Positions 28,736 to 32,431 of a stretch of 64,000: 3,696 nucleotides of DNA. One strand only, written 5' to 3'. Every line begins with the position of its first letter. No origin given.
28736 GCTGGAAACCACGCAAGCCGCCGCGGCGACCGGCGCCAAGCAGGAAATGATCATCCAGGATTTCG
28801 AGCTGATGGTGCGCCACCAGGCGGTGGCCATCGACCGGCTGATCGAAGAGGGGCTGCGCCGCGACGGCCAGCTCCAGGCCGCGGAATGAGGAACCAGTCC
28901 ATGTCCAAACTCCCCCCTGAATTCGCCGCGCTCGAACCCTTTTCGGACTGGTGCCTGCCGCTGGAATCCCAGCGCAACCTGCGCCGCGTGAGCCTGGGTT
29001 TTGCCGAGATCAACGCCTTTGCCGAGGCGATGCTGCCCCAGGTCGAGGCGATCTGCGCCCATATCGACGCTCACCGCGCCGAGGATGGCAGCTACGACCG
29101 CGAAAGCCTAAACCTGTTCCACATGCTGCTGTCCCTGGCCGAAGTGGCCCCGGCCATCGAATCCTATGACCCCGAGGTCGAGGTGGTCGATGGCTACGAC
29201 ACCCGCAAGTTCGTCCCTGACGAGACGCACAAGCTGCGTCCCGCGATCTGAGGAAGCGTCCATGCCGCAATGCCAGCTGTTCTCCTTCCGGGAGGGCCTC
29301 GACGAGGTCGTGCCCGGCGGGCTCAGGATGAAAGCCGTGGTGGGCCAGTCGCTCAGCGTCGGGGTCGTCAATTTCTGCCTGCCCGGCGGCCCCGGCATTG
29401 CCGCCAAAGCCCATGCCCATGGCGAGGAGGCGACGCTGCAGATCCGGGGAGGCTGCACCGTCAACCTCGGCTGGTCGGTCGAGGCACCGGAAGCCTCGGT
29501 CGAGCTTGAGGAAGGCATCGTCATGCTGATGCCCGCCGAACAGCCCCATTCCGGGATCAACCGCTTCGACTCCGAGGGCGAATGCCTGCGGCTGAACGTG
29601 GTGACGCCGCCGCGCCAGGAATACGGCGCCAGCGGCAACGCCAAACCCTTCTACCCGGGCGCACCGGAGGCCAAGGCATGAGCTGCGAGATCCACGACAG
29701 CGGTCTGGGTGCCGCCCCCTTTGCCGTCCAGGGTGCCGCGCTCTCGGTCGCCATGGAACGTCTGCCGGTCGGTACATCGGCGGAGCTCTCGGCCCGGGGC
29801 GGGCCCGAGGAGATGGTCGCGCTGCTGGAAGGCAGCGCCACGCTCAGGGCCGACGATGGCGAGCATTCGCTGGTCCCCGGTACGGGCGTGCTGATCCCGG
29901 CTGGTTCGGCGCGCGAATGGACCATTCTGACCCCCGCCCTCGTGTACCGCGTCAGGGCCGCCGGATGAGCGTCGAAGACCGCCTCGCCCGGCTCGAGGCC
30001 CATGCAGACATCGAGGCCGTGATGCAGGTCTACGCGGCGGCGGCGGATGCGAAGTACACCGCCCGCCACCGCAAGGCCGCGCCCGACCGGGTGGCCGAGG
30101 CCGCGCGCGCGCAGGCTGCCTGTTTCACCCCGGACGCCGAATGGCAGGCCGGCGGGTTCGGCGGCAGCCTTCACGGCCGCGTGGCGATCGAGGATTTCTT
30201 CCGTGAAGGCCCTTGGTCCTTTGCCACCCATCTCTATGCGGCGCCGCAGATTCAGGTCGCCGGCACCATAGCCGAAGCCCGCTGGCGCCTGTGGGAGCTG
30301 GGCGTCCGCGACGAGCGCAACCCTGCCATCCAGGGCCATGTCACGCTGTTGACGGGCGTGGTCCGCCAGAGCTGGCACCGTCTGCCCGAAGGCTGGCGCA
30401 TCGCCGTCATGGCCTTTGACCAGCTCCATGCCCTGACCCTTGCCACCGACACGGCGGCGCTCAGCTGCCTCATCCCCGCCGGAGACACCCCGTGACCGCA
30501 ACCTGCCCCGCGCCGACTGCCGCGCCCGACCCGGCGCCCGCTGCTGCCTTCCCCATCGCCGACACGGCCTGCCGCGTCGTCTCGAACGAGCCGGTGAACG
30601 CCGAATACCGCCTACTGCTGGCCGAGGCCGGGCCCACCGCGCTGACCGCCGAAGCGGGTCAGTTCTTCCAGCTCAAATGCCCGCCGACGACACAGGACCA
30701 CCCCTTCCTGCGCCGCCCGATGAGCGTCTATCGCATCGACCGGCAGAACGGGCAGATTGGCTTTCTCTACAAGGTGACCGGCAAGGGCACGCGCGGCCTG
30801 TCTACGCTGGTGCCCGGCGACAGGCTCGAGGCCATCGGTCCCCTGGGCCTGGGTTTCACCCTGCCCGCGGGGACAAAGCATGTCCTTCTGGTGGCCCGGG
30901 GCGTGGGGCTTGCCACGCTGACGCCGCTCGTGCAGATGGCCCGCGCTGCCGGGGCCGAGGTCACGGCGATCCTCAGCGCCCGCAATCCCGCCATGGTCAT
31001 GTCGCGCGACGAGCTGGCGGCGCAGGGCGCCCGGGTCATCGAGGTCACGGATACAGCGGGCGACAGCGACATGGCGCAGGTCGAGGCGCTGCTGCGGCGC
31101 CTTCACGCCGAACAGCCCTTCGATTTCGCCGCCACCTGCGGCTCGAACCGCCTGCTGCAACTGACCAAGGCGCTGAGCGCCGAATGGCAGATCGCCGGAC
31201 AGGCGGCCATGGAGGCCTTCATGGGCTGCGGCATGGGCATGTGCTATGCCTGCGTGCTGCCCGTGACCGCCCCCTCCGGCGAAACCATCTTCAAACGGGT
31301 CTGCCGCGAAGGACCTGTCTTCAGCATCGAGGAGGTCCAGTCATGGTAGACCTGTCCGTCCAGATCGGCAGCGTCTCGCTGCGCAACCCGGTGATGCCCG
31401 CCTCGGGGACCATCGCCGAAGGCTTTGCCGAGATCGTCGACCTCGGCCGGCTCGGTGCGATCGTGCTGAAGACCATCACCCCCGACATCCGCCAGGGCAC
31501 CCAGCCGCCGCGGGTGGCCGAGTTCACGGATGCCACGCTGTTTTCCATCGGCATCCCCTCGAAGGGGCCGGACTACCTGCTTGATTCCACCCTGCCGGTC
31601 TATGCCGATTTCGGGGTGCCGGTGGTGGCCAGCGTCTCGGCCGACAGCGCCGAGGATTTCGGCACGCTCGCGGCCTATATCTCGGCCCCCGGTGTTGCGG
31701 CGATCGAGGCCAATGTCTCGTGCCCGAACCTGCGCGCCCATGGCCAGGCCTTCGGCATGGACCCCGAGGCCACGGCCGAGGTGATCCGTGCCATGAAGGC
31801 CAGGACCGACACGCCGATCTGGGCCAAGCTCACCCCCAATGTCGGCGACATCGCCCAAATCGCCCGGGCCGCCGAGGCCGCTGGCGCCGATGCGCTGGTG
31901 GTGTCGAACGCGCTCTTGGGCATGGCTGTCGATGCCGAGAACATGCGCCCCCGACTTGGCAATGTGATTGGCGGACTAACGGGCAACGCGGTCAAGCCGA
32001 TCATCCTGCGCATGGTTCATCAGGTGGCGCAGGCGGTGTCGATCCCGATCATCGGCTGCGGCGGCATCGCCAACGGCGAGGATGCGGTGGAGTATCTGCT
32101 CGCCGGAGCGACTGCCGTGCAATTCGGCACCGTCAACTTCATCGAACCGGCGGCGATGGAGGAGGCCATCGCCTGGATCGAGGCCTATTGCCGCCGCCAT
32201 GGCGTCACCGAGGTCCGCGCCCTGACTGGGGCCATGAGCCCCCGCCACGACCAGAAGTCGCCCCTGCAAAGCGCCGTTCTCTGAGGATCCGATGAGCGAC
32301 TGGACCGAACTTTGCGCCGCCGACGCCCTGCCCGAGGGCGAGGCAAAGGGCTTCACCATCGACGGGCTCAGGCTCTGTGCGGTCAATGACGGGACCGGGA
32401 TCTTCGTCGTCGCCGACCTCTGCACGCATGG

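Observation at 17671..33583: A five-fold repeated AT-rich operator-like motif links a TRAP transporter, a molybdo-hydroxylase operon and a Rieske/PyrDK operon into one putative GntR regulon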

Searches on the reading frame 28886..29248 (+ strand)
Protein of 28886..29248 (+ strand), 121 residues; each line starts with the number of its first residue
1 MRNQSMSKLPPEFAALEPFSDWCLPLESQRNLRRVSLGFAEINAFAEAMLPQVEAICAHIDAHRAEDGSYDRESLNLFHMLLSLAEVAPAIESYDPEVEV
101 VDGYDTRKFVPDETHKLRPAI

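Call 6: search_protein_families(library=pfam, proteins=[window:28886-29248:+])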
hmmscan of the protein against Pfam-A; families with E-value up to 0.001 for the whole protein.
window:28886-29248:+ (121 aa): 0 families

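Call 8: search_protein_families(library=ncbifam, proteins=[window:28886-29248:+], max_evalue=0.00001)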
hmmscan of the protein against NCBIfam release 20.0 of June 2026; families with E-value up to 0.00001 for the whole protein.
window:28886-29248:+ (121 aa): 0 families

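Call 25: search_solved_structures(query=window:28886-29248:+, max_evalue=1)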
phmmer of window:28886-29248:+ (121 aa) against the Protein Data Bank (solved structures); distinct sequences matched with E-value up to 1: 0.

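Call 81: find_homologous_proteins(query=window:28886-29248:+, max_evalue=0.001)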
Query window:28886-29248:+ (121 aa): 82 proteins with E <= 0.001 among 95 candidates.
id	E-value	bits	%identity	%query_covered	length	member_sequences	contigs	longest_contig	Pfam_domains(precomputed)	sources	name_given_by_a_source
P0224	4.6e-71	254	100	96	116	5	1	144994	-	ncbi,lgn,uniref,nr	ncbi:hypothetical protein [Pararhodobacter sp.]|uniref:hypothetical protein n=1 Tax=Pararhodobacter 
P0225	2.1e-54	200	80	96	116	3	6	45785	-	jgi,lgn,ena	-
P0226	2.9e-53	197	78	96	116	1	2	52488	-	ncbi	-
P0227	1.4e-52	195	77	96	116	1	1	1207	-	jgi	jgi:hypothetical protein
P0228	2.2e-52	194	79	96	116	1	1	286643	-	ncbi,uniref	ncbi:hypothetical protein ACFFP0_03895 [Rhizobium puerariae]|uniref:Uncharacterized protein n=1 Tax=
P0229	2.7e-52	194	78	96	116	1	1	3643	-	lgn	-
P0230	1.2e-51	192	75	96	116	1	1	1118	-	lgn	-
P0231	9.6e-51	189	76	96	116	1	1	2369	-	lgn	-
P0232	1.1e-50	189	77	96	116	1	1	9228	-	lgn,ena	-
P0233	2.2e-49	184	70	100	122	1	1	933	-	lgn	-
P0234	1.1e-48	182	75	96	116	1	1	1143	-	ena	-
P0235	1.3e-48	182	78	96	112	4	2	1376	-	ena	-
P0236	1.5e-48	182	73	93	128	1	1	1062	-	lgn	-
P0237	1.8e-48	181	72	96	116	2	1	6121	-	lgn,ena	-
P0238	4.1e-47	177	71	96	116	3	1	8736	-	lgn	-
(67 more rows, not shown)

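Call 88: predict_structure(alignment_id=A3)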
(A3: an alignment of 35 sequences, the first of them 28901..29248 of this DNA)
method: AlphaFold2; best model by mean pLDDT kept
length: 116 residues; sequences in the alignment: 35
mean_pLDDT: 86.4   pTM: 0.76
mean pLDDT of the five models: 86.4, 85.7, 85.5, 84.2, 84.0
residues with pLDDT >= 90: 68; 70-90: 26; 50-70: 21; < 50: 1
segments of 3 or more residues with pLDDT < 50: none
pLDDT, mean of each block of 10 residues (from residue 1): 94 97 90 93 97 96 93 97 76 55 72 69
secondary structure, 60 per line:
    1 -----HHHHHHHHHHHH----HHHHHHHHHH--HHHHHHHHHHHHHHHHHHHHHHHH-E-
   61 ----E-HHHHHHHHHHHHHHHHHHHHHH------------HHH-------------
elements in order: H6-17 H22-31 H34-57 H67-88

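Call 90: fold_search(model_id=the predicted structure, library=pdb)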
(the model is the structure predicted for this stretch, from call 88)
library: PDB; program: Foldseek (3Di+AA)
matches with E <= 10: 61; with E <= 0.001: 0
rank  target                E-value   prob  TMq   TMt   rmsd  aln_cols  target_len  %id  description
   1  6o3w_A                3.2e+00  0.08  0.28  0.24  10.7        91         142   16  Crystal structure of yeast Nrd1 CID in complex with Sen1 NIM1 (released 2019-06-05)
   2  6o3w_B                3.6e+00  0.08  0.27  0.24   9.6        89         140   18  Crystal structure of yeast Nrd1 CID in complex with Sen1 NIM1 (released 2019-06-05)
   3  6o3x_C                4.0e+00  0.07  0.26  0.22  11.2        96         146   18  Crystal structure of yeast Nrd1 CID in complex with Sen1 NIM2 (released 2019-06-05)
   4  4nhw_C                4.0e+00  0.06  0.26  0.17   9.0        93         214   16  Crystal structure of glutathione transferase SMc00097 from Sinorhizobium meliloti, target EFI-507275, with one glutath (released 2013-11-20)
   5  3ic8_A                4.0e+00  0.06  0.26  0.14   9.7        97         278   18  The Crystal Structure of a GST-like protein from Pseudomonas syringae to 2.4A (released 2009-09-01)
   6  4nhw_B                4.3e+00  0.06  0.25  0.17   8.8        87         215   11  Crystal structure of glutathione transferase SMc00097 from Sinorhizobium meliloti, target EFI-507275, with one glutath (released 2013-11-20)
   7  6z3w_D                4.5e+00  0.11  0.34  0.42   7.3        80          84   15  Human ER membrane protein complex (released 2020-07-15)
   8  2gtq                  4.5e+00  0.08  0.26  0.05   6.9        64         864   14  Crystal structure of aminopeptidase N from human pathogen Neisseria meningitidis (released 2006-05-30)
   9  3lsz_C                4.5e+00  0.06  0.25  0.17   9.6        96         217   18  Crystal structure of glutathione s-transferase from Rhodobacter sphaeroides (released 2010-03-23)
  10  2qx5_A                5.1e+00  0.07  0.30  0.10   7.2        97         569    8  Structure of nucleoporin Nic96 (released 2007-09-25)
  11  6o3x_A                5.1e+00  0.06  0.26  0.22   9.7        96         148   19  Crystal structure of yeast Nrd1 CID in complex with Sen1 NIM2 (released 2019-06-05)
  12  3ic8_D                5.1e+00  0.06  0.29  0.16   7.8        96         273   19  The Crystal Structure of a GST-like protein from Pseudomonas syringae to 2.4A (released 2009-09-01)
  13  1f59_A                5.7e+00  0.08  0.24  0.08   8.0        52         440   17  IMPORTIN-BETA-FXFG NUCLEOPORIN COMPLEX (released 2000-08-16)
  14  7tgh_V1               5.7e+00  0.03  0.20  0.08  11.2       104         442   10  Cryo-EM structure of respiratory super-complex CI+III2 from Tetrahymena thermophila (released 2022-04-06)
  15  3mzg_A                6.0e+00  0.11  0.33  0.23   8.9        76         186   10  Crystal structure of a human prolactin receptor antagonist in complex with the extracellular domain of the human prola (released 2010-09-29)
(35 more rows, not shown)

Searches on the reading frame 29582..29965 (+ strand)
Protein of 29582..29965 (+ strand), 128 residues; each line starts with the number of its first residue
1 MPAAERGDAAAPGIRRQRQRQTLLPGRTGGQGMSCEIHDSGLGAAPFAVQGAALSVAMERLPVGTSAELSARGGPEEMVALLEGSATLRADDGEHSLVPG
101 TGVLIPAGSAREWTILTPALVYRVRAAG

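Call 7: search_protein_families(library=pfam, proteins=[window:29582-29965:+])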
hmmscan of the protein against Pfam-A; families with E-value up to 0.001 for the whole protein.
window:29582-29965:+ (128 aa): 1 family
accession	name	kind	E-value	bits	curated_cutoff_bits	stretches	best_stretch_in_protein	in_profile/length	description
PF07883.17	Cupin_2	-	0.00046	20.3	27.2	1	58-113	2-56/70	Cupin domain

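Call 8: search_protein_families(library=ncbifam, proteins=[window:29582-29965:+], max_evalue=0.00001)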
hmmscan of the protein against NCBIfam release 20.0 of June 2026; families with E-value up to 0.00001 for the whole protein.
window:29582-29965:+ (128 aa): 0 families

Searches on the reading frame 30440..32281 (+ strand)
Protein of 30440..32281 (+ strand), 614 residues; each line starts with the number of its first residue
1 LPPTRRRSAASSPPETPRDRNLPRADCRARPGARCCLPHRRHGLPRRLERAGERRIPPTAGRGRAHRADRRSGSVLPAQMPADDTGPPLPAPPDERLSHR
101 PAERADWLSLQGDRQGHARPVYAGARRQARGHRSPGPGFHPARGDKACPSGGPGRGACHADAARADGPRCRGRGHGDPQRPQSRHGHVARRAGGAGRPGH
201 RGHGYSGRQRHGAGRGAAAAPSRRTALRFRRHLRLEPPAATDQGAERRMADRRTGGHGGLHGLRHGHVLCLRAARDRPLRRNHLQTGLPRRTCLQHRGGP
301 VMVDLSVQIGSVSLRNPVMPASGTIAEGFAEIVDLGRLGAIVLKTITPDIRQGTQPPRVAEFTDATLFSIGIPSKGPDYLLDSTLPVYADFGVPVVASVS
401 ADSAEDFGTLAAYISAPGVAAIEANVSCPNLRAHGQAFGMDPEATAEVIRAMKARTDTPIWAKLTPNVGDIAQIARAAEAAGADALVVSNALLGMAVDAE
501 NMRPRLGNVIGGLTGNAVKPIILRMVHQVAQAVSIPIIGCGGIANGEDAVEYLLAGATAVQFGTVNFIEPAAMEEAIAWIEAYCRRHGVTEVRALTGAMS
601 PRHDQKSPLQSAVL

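Call 7: search_protein_families(library=pfam, proteins=[window:30440-32281:+])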
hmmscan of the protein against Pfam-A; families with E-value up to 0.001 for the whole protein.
window:30440-32281:+ (614 aa): 5 families
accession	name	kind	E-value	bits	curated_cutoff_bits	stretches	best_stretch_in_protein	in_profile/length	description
PF01180.27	DHO_dh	-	4.3e-61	207.1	27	1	305-577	2-284/291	Dihydroorotate dehydrogenase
PF03060.21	NMO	-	5e-07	29.9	28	1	474-564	148-223/331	Nitronate monooxygenase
PF01207.24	Dus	-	5.4e-07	29.5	20.4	1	411-575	71-226/311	Dihydrouridine synthase (Dus)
PF00977.27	His_biosynth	-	7.2e-06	26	23.6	1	519-578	58-117/228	Histidine biosynthesis protein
PF01070.24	FMN_dh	-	1.9e-05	24.3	24.9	1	439-565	200-304/350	FMN-dependent dehydrogenase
